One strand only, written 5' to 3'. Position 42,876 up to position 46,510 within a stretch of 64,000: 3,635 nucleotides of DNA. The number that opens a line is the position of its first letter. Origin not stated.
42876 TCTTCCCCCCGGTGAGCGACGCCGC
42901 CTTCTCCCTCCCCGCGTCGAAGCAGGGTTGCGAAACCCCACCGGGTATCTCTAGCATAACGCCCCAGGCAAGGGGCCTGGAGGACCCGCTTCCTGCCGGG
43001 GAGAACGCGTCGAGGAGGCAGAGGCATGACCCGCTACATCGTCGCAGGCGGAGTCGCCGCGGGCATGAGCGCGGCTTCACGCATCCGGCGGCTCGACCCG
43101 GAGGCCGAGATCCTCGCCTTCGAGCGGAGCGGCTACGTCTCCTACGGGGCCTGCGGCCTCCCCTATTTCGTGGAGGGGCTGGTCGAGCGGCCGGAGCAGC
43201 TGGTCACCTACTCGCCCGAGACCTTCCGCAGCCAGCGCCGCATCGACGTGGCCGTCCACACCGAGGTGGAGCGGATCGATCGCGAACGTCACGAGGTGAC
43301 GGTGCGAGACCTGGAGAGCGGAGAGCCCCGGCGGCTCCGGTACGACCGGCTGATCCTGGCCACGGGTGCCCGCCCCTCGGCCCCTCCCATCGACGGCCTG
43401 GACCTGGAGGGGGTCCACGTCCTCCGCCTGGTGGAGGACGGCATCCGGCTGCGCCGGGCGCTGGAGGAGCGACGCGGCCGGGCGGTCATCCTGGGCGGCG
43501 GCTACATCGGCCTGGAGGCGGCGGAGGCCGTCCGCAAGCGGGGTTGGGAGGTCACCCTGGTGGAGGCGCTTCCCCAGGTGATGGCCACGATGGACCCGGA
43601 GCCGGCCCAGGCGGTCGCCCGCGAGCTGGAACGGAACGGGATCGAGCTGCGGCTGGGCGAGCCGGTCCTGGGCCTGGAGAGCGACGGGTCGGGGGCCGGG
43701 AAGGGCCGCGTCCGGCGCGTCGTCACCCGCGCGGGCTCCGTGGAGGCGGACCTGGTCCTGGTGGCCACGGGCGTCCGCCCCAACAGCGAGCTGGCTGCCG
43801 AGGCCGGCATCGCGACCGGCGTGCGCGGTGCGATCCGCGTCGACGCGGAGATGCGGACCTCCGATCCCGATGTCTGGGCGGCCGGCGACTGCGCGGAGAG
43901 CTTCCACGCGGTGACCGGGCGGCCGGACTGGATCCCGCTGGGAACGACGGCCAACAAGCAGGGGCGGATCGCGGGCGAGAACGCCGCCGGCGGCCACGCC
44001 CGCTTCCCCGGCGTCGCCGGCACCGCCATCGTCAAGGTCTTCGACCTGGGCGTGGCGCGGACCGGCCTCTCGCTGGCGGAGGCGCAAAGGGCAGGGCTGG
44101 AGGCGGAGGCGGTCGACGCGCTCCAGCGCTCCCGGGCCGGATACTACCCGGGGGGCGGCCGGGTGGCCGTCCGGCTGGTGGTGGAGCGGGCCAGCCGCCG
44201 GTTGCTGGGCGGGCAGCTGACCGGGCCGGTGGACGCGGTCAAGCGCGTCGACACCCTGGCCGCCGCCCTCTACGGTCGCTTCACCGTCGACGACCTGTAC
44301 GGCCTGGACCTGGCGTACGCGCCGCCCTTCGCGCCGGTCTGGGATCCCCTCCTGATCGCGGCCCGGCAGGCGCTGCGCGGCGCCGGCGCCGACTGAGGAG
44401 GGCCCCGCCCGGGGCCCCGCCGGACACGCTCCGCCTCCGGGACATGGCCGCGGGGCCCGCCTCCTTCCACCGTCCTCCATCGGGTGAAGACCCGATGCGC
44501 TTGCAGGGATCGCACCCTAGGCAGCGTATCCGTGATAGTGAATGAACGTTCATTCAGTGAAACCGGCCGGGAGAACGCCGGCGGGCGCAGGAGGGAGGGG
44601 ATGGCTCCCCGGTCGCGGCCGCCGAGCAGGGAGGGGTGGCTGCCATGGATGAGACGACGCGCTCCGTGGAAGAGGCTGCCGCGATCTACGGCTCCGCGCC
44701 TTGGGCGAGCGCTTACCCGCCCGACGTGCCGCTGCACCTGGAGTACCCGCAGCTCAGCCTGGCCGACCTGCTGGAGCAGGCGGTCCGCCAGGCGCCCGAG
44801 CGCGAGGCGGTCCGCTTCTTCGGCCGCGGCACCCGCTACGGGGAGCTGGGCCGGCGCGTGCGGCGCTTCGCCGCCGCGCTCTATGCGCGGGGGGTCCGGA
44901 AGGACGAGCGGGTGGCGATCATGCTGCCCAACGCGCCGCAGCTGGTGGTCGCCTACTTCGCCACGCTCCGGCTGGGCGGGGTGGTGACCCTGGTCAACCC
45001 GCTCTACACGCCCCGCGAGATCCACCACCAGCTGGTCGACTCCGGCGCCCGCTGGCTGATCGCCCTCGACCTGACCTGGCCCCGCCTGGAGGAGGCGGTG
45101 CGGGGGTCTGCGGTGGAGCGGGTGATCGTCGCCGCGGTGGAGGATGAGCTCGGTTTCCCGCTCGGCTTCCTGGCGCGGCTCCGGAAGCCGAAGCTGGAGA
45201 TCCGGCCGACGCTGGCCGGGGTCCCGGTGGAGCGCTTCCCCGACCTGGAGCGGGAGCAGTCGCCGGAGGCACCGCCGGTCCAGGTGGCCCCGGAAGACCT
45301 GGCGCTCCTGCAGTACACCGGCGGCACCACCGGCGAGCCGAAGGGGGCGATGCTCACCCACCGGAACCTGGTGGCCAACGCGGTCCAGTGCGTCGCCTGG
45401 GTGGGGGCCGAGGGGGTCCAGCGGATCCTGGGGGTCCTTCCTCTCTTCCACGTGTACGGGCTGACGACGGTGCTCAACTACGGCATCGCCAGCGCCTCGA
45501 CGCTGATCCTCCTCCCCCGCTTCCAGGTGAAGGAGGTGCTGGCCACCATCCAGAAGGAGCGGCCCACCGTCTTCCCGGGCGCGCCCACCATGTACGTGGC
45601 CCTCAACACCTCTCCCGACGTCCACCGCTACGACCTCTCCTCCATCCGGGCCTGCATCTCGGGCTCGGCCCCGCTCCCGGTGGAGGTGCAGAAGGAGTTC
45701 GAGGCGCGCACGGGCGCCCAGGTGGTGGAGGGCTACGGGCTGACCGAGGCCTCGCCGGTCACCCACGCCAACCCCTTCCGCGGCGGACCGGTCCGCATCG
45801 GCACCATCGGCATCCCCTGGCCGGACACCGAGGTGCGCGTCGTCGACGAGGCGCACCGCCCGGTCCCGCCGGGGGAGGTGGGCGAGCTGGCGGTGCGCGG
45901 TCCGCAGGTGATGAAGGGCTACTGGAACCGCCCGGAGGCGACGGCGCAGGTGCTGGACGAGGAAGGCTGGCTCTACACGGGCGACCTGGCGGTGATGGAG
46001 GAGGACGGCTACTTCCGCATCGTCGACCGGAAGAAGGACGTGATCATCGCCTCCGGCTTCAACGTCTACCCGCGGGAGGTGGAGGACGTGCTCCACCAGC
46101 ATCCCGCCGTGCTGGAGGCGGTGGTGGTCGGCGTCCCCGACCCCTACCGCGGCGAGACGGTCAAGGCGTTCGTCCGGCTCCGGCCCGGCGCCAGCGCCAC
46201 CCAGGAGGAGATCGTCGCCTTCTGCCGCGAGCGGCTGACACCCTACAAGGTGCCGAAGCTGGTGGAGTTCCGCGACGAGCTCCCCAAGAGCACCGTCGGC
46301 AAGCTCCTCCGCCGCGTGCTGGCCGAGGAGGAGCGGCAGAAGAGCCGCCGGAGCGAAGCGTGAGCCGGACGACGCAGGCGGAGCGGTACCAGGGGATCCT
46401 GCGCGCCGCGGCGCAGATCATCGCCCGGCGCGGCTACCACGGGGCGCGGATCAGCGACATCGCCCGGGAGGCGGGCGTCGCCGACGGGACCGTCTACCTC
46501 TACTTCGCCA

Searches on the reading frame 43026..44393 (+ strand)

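Call 70: search_protein_families(library=pfam, proteins=[window:43026-44393:+], max_evalue=0.0001)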
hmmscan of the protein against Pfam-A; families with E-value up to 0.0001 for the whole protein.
window:43026-44393:+ (456 aa): 7 families
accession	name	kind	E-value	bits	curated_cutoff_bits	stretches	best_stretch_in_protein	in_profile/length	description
PF07992.20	Pyr_redox_2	-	4e-66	223.8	26.1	1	3-312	2-290/291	Pyridine nucleotide-disulphide oxidoreductase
PF00070.33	Pyr_redox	-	8.7e-19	68.3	22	1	152-230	1-75/82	Pyridine nucleotide-disulphide oxidoreductase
PF02852.28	Pyr_redox_dim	-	1.9e-13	51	25.3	1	334-437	2-104/110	Pyridine nucleotide-disulphide oxidoreductase, dimerisation domain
PF01266.30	DAO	-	1.2e-11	45.2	27.9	1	194-311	152-272/353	FAD dependent oxidoreductase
PF03486.20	HI0933_like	-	2.3e-06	27.7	50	0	153-185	3-35/244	HI0933-like protein Rossmann domain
PF13738.12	Pyr_redox_3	-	6.6e-06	26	30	0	69-123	223-275/305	Pyridine nucleotide-disulphide oxidoreductase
PF13450.12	NAD_binding_8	-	2.8e-05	24.7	21.9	0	155-185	1-31/68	NAD(P)-binding Rossmann-like domain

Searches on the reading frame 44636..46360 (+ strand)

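Call 70: search_protein_families(library=pfam, proteins=[window:44636-46360:+], max_evalue=0.0001)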
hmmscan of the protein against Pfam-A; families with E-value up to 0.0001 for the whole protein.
window:44636-46360:+ (575 aa): 2 families
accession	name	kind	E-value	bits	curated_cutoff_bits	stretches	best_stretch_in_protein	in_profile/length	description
PF00501.34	AMP-binding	-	1.2e-102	344.1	29.9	1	46-430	1-384/384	AMP-binding enzyme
PF13193.12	AMP-binding_C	-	2.7e-23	83.1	24.5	1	481-556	1-76/76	AMP-binding enzyme C-terminal domain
